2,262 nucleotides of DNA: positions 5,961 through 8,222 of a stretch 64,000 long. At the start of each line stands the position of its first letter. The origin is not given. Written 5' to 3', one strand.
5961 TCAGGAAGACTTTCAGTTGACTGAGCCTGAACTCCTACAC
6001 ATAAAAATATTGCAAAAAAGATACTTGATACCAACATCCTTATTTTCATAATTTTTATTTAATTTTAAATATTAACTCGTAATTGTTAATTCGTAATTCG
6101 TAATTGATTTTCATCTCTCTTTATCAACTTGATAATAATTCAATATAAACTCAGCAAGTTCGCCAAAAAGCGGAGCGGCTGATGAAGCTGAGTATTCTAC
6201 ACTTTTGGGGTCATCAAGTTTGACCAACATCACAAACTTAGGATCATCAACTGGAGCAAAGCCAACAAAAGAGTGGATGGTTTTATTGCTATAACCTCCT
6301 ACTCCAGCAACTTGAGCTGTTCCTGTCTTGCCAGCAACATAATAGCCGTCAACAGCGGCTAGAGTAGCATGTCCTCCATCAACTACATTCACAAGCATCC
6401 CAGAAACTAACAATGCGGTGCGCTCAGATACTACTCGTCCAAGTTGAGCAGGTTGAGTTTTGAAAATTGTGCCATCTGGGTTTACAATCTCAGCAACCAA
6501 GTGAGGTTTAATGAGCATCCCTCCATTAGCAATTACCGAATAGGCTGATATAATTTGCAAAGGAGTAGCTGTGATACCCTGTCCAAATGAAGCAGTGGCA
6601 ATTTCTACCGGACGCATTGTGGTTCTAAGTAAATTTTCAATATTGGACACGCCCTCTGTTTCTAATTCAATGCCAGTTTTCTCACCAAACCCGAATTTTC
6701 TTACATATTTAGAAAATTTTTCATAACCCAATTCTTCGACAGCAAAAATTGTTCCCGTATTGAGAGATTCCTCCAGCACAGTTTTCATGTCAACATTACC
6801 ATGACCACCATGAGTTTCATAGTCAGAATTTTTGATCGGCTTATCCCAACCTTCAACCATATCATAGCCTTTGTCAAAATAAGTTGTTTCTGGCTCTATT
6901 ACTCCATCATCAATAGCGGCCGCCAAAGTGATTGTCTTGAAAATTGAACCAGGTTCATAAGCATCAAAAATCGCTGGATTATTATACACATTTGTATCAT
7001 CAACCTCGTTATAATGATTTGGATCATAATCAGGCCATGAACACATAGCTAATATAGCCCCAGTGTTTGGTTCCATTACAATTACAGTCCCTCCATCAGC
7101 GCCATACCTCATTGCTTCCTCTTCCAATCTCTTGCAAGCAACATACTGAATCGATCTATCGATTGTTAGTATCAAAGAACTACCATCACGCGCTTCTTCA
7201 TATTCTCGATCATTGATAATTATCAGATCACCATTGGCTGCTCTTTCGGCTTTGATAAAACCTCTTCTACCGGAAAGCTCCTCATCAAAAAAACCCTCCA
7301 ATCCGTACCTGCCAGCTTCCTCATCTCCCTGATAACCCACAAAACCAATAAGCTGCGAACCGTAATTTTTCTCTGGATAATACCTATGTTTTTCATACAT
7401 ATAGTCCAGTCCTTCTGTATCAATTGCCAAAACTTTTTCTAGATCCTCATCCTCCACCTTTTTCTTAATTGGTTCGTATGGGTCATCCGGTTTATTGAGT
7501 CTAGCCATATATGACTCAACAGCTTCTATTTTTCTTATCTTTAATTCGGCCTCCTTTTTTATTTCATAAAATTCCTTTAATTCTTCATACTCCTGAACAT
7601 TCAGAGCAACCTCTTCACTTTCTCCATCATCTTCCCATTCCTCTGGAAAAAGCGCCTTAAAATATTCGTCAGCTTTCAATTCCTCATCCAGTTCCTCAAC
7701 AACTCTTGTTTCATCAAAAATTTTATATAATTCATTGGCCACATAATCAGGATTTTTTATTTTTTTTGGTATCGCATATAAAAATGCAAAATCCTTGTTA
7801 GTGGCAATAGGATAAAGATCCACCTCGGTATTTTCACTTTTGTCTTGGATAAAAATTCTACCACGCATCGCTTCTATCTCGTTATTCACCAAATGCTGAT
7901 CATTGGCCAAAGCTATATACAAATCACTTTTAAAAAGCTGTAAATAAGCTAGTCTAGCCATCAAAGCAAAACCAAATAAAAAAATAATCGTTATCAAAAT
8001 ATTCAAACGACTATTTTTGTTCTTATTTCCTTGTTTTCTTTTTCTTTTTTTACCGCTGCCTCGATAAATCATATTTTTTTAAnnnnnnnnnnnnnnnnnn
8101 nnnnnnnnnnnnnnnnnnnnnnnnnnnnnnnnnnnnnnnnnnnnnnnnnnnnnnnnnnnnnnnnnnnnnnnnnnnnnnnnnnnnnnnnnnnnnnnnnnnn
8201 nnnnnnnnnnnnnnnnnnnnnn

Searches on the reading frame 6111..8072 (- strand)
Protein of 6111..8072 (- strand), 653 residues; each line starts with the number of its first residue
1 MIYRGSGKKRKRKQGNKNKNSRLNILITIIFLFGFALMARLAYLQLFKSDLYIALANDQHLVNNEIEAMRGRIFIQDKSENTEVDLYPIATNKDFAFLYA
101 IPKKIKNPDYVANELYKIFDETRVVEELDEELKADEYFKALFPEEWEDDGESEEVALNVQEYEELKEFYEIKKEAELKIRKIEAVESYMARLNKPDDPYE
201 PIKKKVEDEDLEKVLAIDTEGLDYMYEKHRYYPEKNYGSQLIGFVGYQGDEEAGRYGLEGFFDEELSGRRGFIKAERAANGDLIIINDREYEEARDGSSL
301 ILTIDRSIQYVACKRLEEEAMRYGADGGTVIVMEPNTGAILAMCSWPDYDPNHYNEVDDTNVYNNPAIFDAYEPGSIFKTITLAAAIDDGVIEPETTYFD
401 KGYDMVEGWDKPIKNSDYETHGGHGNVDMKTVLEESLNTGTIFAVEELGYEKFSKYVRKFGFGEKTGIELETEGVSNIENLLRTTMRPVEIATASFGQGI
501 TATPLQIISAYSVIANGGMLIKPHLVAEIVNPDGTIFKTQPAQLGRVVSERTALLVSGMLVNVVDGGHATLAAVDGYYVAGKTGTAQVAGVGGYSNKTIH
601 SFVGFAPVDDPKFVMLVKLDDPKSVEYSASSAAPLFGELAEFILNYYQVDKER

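Call 19: find_encoding_contigs(protein=window:6111-8072:-, flank=10000, max_places=4)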
Protein window:6111-8072:- (653 aa): 3 contigs read that carry it; 2 places shown.
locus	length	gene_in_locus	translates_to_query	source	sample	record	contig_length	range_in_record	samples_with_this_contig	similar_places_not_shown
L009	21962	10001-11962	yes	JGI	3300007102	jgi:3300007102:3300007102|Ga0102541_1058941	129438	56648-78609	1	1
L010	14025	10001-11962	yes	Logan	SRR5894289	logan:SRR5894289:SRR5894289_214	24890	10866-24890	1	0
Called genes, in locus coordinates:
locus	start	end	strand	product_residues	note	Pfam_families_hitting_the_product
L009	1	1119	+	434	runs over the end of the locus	PF23381:Beta-prop_IFT122_1st (faint)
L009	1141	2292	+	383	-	PF09314:DUF1972, PF13477:Glyco_trans_4_2, PF20706:GT4-conflict (weak), PF13439:Glyco_transf_4, PF13579:Glyco_trans_4_4, PF00534:Glycos_transf_1, PF13692:Glyco_trans_1_4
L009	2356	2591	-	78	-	-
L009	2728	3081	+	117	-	PF00814:TsaD (weak)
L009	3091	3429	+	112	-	-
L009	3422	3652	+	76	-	-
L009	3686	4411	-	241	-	PF08713:DNA_alkylation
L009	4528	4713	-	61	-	-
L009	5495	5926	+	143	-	PF02381:MraZ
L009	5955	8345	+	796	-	PF00089:Trypsin, PF13365:Trypsin_2, PF18884:TSP3_bac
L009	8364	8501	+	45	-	-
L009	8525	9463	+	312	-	PF01209:Ubie_methyltran, PF01728:FtsJ (faint), PF01795:Methyltransf_5, PF13847:Methyltransf_31, PF13649:Methyltransf_25 (weak), PF06962:rRNA_methylase (weak)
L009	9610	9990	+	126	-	-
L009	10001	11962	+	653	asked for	PF03717:PBP_dimer, PF00905:Transpeptidase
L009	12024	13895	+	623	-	-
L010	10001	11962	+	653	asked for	PF03717:PBP_dimer, PF00905:Transpeptidase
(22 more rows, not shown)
